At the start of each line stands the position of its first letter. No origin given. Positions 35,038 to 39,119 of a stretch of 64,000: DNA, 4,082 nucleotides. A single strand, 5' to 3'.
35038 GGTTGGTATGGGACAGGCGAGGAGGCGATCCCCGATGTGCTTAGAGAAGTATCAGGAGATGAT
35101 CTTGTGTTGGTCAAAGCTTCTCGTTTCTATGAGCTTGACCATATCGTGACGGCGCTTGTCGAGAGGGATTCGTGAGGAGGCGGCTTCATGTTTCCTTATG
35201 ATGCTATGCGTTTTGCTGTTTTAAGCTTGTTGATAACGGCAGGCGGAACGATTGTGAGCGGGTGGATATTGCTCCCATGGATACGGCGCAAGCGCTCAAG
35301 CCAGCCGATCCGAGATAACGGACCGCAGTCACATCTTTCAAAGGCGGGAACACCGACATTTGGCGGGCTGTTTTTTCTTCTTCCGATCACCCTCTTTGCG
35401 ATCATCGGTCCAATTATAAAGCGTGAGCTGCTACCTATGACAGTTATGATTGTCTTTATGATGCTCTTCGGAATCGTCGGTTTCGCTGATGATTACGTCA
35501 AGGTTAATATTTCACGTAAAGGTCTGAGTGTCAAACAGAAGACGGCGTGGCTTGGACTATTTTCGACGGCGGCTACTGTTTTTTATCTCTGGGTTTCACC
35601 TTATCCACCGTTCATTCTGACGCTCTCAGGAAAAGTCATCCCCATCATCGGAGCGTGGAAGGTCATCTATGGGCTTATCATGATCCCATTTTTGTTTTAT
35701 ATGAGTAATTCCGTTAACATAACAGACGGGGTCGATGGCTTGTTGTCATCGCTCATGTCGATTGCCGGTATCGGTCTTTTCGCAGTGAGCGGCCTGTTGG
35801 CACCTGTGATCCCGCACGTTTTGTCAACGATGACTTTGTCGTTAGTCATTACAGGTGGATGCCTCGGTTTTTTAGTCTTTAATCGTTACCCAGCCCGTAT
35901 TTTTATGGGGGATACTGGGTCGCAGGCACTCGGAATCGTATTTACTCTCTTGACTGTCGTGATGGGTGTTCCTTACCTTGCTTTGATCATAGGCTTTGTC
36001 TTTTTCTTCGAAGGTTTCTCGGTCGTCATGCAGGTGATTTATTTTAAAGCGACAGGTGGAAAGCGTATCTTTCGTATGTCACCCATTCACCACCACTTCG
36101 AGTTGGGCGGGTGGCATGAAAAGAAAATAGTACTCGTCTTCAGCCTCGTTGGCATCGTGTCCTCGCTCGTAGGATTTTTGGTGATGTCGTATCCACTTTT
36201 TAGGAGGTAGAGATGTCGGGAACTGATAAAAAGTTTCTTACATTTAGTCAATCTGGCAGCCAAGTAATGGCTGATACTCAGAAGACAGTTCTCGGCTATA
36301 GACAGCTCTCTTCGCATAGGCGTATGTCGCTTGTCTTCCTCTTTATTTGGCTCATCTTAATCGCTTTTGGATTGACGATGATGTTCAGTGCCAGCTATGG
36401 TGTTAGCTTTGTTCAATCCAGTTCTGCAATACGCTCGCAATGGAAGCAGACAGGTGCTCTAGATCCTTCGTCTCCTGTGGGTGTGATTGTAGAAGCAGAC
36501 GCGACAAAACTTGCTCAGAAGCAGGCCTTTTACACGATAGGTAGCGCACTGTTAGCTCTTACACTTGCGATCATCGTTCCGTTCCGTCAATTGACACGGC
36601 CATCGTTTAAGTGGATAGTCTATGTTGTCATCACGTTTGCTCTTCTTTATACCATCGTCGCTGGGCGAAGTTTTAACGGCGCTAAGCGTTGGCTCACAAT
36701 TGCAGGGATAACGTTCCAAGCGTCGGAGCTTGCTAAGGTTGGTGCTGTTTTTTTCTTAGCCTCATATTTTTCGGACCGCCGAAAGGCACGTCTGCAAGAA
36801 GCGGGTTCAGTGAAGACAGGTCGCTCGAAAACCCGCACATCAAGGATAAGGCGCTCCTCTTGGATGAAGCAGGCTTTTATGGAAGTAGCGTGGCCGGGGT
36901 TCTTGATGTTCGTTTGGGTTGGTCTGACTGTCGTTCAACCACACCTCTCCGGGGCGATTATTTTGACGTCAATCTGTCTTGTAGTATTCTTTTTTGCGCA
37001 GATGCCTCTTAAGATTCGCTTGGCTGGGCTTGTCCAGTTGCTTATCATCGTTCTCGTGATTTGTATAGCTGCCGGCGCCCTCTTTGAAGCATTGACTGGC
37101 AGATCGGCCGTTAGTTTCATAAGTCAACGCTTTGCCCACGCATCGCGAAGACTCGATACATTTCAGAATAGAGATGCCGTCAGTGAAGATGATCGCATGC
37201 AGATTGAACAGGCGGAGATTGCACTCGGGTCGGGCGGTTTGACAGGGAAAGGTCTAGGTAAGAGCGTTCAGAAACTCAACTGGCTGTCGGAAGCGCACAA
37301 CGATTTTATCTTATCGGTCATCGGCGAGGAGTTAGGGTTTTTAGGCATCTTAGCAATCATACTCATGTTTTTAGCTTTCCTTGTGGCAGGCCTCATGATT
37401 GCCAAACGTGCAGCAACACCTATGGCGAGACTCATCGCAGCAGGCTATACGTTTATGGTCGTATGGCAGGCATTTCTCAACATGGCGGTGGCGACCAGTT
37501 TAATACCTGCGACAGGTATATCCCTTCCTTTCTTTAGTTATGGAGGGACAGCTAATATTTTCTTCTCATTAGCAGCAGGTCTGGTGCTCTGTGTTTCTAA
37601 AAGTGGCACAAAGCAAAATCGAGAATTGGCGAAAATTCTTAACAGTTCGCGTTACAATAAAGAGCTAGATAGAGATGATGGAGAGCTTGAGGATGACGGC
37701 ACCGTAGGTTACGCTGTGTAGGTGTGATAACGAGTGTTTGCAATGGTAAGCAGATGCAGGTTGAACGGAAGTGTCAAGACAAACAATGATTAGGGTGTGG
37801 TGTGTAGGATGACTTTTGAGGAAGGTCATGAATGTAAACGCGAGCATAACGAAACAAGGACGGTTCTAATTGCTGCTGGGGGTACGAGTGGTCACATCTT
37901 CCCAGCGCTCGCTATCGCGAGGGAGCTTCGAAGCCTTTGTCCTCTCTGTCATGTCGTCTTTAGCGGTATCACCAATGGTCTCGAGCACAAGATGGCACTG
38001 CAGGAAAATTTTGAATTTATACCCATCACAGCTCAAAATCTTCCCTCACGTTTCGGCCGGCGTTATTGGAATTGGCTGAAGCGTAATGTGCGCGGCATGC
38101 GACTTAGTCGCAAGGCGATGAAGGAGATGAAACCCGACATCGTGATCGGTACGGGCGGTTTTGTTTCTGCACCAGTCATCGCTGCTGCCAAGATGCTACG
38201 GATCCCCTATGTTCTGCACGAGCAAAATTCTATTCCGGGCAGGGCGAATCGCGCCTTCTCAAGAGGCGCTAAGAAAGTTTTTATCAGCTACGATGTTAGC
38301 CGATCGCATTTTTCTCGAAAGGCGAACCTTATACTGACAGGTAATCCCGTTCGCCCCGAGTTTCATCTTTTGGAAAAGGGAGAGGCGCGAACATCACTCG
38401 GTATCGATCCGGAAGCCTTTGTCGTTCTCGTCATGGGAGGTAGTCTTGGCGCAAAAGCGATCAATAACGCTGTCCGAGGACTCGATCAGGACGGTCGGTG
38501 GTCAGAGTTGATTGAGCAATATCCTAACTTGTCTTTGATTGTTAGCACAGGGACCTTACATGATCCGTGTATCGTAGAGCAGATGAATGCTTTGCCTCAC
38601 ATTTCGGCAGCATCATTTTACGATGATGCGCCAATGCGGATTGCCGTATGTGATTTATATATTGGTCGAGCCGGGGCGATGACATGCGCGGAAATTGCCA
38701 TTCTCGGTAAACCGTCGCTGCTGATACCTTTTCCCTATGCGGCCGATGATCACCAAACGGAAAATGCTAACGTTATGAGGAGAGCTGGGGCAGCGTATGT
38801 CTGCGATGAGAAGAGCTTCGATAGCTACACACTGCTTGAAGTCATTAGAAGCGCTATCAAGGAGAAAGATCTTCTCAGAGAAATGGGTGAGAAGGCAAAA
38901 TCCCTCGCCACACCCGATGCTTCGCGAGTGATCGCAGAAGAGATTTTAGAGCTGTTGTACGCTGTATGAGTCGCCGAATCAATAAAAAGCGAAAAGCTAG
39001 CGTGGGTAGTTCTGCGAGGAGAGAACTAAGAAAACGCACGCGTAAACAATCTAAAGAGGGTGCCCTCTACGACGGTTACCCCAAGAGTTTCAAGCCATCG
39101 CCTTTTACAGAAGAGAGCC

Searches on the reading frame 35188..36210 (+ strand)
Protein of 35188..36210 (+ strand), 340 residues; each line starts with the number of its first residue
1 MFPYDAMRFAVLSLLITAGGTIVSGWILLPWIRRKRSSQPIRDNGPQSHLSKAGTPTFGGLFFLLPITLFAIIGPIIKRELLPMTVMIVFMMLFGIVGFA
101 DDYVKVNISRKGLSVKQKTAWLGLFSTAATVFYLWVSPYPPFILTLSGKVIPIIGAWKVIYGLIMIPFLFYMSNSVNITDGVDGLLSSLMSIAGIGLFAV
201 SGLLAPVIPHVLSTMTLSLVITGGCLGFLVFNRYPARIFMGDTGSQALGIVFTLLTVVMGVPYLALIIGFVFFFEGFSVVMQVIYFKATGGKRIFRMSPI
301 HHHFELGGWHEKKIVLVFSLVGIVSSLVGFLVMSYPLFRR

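Call 54: search_protein_families(library=pfam, proteins=[window:35188-36210:+], max_evalue=0.00001)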
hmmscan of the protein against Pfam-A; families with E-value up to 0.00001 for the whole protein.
window:35188-36210:+ (340 aa): 1 family
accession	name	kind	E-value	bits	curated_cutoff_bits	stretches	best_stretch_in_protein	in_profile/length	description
PF00953.26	Glycos_transf_4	-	7e-27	94.8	27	1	85-259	2-159/160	Glycosyl transferase family 4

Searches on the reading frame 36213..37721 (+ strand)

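Call 54: search_protein_families(library=pfam, proteins=[window:36213-37721:+], max_evalue=0.00001)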
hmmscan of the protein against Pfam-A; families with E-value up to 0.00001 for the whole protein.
window:36213-37721:+ (502 aa): 1 family
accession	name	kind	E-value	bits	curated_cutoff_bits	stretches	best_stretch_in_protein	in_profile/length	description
PF01098.24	FTSW_RODA_SPOVE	-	6.3e-71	239.7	26.4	1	98-464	35-353/356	Cell cycle protein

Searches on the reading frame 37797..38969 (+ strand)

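Call 54: search_protein_families(library=pfam, proteins=[window:37797-38969:+], max_evalue=0.00001)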
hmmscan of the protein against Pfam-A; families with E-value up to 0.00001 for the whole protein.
window:37797-38969:+ (390 aa): 2 families
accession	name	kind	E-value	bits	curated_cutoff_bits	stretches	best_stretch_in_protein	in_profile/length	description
PF03033.26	Glyco_transf_28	-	5.3e-33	114.5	26.2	1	23-163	1-139/139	Glycosyltransferase family 28 N-terminal domain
PF04101.22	Glyco_tran_28_C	-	6e-30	104.9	22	1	209-375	1-162/166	Glycosyltransferase family 28 C-terminal domain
